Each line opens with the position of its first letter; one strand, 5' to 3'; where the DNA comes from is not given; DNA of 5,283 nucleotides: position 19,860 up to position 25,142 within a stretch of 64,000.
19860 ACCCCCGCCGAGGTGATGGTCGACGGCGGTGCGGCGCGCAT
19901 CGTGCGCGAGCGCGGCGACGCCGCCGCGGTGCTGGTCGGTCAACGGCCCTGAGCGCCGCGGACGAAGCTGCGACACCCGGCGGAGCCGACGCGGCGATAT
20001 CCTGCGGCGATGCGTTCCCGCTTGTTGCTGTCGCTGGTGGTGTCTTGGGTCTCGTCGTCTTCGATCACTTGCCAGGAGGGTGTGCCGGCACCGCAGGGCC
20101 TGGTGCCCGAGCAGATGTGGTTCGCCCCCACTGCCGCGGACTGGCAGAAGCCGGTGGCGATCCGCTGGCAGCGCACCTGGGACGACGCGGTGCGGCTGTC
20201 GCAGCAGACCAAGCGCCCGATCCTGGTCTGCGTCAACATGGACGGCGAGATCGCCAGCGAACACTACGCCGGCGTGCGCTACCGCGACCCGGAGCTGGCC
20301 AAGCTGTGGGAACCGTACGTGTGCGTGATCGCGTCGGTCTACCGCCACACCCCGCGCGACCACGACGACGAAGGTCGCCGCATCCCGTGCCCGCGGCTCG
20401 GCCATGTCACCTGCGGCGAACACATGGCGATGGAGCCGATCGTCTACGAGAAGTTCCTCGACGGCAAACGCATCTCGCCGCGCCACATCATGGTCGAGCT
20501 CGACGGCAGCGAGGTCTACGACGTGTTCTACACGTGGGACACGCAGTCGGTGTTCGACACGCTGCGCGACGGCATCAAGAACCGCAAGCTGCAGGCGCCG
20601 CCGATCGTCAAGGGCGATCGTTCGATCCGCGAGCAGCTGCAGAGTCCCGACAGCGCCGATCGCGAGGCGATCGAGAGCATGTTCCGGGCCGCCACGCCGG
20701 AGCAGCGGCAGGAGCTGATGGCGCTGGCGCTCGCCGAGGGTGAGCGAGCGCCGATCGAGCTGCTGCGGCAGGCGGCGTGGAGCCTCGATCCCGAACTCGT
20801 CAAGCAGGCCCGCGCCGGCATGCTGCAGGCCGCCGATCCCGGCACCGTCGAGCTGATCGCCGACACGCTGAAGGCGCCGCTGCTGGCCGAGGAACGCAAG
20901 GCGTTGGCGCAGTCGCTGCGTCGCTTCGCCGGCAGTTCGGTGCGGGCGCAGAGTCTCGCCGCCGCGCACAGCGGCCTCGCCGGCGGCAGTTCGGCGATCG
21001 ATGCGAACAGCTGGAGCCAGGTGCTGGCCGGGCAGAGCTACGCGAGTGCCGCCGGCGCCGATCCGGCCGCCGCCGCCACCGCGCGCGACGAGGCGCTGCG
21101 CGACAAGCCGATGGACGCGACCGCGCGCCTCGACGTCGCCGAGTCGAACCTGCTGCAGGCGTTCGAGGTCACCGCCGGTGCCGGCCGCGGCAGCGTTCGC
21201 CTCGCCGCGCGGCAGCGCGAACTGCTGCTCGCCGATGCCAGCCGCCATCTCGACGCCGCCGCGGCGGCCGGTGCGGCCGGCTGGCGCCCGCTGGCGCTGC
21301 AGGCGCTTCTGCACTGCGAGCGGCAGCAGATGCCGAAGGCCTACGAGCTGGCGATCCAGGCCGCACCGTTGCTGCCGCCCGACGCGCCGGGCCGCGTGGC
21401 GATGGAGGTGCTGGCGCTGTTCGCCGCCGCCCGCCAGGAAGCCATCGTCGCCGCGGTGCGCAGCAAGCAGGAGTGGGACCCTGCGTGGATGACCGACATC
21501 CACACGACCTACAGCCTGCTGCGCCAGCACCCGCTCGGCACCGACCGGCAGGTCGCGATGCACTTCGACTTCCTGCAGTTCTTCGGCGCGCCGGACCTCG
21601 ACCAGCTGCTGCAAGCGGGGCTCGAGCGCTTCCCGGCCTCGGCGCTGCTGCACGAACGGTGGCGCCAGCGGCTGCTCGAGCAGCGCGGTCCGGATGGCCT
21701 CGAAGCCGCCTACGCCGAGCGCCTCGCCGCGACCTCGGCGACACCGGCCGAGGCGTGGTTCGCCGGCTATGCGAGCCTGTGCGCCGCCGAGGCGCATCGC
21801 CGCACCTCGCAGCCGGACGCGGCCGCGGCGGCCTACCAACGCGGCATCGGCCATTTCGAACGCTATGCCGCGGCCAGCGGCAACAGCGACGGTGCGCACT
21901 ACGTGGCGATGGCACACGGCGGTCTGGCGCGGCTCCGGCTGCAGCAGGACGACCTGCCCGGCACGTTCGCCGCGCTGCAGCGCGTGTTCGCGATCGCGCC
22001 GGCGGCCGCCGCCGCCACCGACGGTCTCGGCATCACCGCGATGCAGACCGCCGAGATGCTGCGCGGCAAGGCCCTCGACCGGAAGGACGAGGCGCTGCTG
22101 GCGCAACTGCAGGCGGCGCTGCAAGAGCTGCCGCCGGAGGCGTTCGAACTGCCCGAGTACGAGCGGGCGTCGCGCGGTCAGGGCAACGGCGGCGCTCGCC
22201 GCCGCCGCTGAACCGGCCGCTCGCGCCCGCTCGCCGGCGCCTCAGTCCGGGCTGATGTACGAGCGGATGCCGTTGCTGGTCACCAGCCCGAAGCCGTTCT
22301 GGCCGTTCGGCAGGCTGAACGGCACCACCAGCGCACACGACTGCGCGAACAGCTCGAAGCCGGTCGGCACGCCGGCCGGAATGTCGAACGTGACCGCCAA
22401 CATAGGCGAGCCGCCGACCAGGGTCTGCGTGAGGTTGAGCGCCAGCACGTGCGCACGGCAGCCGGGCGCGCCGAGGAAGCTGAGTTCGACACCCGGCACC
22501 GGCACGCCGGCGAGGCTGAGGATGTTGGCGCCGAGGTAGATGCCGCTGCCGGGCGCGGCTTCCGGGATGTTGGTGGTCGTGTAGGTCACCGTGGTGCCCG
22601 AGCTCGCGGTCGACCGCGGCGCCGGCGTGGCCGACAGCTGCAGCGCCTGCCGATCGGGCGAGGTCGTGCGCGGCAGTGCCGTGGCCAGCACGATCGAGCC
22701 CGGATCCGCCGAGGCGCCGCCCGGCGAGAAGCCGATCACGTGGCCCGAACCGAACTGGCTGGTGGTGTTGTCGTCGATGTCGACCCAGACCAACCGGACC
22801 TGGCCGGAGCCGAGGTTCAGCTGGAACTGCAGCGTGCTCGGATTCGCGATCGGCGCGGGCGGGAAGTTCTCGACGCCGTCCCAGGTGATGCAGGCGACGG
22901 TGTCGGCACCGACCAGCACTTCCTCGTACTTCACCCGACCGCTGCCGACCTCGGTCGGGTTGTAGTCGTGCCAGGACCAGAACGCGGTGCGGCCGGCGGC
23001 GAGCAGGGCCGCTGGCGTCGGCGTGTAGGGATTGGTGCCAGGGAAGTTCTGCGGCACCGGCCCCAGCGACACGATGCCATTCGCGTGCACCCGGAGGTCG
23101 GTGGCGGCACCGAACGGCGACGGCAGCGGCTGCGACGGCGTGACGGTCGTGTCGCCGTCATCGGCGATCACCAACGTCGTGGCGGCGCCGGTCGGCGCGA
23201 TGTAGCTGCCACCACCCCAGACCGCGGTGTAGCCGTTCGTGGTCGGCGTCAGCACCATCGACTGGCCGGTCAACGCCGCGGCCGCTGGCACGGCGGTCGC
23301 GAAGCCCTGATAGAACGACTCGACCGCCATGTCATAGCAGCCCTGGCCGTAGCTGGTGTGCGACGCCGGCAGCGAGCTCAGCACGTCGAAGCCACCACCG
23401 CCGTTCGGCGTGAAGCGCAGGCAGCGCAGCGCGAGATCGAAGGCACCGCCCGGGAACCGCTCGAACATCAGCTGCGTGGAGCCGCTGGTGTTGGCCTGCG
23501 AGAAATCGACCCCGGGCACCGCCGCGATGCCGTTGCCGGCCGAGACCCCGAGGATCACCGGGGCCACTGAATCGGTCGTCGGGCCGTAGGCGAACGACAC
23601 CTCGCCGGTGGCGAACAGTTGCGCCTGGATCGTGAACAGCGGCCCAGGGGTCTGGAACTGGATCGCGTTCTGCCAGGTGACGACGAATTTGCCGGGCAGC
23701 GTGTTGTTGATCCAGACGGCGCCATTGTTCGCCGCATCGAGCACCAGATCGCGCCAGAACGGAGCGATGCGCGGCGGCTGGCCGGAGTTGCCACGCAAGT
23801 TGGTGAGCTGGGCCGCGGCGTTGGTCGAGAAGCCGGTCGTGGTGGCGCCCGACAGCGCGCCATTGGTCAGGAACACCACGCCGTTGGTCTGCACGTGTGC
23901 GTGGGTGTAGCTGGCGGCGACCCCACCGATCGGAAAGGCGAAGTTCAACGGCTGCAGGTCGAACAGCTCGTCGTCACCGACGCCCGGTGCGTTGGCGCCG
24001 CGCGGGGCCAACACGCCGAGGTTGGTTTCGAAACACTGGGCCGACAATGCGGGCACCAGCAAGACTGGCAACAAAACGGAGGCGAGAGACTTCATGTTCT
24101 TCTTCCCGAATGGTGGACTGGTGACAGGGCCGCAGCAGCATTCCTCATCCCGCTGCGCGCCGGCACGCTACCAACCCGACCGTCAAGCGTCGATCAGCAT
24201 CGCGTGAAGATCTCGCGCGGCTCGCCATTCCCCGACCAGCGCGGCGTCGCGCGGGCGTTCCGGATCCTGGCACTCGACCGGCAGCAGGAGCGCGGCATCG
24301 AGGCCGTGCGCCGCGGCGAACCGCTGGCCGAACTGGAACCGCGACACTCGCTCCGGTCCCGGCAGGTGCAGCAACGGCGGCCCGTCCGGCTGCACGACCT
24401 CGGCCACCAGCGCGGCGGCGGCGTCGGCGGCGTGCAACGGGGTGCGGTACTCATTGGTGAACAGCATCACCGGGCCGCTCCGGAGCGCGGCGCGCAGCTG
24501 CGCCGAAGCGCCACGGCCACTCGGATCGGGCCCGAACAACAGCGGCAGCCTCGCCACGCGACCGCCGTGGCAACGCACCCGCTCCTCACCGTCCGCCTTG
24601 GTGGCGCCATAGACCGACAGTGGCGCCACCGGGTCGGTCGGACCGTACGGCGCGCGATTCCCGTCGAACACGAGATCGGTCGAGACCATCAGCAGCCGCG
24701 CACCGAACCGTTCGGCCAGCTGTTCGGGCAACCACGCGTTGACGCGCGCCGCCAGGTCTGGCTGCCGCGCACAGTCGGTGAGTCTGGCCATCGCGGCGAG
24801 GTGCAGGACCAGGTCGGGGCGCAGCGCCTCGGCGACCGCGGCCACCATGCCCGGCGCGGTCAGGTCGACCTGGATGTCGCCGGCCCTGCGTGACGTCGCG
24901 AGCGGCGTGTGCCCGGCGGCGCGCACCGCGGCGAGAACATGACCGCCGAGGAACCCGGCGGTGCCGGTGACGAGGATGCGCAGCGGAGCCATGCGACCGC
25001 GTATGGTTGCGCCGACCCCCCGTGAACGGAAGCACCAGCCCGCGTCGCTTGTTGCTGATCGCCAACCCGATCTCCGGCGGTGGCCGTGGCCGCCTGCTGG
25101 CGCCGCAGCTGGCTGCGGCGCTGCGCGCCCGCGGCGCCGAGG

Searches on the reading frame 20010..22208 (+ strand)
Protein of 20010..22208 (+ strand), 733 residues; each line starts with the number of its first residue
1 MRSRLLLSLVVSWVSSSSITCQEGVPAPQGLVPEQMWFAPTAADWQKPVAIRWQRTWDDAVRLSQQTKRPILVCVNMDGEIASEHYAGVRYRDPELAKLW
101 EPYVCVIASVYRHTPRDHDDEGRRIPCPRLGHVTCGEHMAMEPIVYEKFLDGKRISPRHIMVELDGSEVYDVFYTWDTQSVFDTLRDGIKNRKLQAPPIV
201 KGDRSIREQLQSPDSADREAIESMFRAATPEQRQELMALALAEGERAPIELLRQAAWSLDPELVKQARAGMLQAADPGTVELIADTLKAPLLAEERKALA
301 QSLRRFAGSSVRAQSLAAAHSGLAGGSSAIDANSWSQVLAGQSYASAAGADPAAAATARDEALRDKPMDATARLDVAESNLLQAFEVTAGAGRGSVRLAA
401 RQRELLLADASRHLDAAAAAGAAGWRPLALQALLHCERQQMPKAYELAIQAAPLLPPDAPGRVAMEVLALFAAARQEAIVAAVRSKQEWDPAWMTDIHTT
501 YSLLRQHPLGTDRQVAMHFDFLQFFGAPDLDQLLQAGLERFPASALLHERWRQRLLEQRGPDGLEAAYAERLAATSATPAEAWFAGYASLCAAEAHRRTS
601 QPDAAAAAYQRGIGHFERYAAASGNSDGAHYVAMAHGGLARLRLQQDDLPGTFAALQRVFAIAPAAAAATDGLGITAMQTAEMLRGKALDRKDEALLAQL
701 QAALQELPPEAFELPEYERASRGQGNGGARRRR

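Call 50: search_protein_families(library=pfam, proteins=[window:20010-22208:+], max_evalue=0.001)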
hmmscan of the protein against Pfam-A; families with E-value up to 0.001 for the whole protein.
window:20010-22208:+ (733 aa): 0 families

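Call 82: search_solved_structures(query=window:20010-22208:+, max_evalue=1)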
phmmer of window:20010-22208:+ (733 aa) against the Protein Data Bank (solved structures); distinct sequences matched with E-value up to 1: 5.
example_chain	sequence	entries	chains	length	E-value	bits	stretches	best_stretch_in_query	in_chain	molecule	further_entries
2lns_A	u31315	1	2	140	0.35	12.5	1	51-126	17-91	Anterior gradient protein 2 homolog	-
9i3f_A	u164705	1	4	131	0.36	12.5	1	51-126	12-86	Anterior gradient protein 2 homolog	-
9i3u_B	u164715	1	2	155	0.51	12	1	51-126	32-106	Anterior gradient protein 2 homolog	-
9ori_A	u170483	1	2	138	0.7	11.5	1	51-126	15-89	Anterior gradient protein 2 homolog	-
3re9_A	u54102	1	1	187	0.77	11.4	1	606-647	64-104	Sortase-like protein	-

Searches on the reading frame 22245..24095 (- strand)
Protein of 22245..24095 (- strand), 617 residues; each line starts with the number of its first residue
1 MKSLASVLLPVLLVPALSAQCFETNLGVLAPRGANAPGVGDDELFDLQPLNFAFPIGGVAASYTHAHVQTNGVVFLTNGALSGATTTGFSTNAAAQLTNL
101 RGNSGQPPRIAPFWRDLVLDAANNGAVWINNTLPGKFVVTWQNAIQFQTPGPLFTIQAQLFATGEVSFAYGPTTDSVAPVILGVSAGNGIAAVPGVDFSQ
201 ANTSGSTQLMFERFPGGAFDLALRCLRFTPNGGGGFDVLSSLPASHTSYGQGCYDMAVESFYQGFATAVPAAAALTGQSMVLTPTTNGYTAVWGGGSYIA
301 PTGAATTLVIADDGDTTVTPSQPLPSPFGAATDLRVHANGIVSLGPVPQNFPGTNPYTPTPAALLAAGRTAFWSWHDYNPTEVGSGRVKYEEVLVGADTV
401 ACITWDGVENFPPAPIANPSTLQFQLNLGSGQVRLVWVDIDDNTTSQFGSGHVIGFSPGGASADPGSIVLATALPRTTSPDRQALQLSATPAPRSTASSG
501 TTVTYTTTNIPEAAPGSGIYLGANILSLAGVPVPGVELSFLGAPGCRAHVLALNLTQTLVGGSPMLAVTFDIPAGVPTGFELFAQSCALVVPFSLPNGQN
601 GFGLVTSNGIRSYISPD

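Call 3: search_protein_families(library=pfam, proteins=[window:22245-24095:-], max_evalue=10)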
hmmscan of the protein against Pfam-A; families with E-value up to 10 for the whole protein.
window:22245-24095:- (617 aa): 0 families

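Call 4: search_protein_families(library=ncbifam, proteins=[window:22245-24095:-], max_evalue=10)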
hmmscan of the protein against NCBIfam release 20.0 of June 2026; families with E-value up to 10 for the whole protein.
window:22245-24095:- (617 aa): 1 family
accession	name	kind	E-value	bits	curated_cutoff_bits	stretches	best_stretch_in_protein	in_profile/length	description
NF004849.1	PRK06200.1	equivalog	0.0037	16.4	330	1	254-309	113-167/269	3-(cis-5,6-dihydroxycyclohexa-1,3-dien-1-yl)propanoate dehydrogenase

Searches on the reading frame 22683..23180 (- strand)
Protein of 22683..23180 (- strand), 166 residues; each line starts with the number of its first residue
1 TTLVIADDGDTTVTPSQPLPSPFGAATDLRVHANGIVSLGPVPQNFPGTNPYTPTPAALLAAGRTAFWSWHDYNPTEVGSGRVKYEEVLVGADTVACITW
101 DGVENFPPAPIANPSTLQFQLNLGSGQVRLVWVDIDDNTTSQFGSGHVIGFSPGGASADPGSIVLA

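Call 58: search_protein_families(library=pfam, proteins=[window:22683-23180:-], max_evalue=10)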
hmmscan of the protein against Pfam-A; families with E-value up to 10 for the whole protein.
seq(166 aa): 0 families

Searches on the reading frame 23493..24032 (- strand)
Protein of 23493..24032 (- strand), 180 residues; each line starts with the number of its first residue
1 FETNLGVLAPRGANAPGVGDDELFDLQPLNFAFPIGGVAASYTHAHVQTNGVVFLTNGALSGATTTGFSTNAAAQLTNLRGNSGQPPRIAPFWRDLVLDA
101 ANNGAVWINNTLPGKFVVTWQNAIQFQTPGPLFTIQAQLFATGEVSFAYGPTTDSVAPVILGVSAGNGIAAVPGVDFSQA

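Call 58: search_protein_families(library=pfam, proteins=[window:23493-24032:-], max_evalue=10)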
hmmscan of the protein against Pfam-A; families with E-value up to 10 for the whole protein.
seq(180 aa): 1 family
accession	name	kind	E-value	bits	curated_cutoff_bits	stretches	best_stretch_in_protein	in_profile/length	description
PF06119.19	NIDO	-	0.037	14.5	25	1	47-109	5-51/186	Nidogen-like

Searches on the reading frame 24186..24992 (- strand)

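Call 50: search_protein_families(library=pfam, proteins=[window:24186-24992:-], max_evalue=0.001)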
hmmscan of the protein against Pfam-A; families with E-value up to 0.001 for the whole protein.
window:24186-24992:- (269 aa): 3 families
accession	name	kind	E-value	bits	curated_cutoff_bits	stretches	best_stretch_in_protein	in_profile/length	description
PF04321.23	RmlD_sub_bind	-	2.2e-38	132.4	27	1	5-250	2-256/287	RmlD substrate binding domain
PF01370.27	Epimerase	-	7.9e-20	71.7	20.9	1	6-200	1-226/240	NAD dependent epimerase/dehydratase family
PF16363.11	GDP_Man_Dehyd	-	1.3e-08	35.1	27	1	40-138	57-163/332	GDP-mannose 4,6 dehydratase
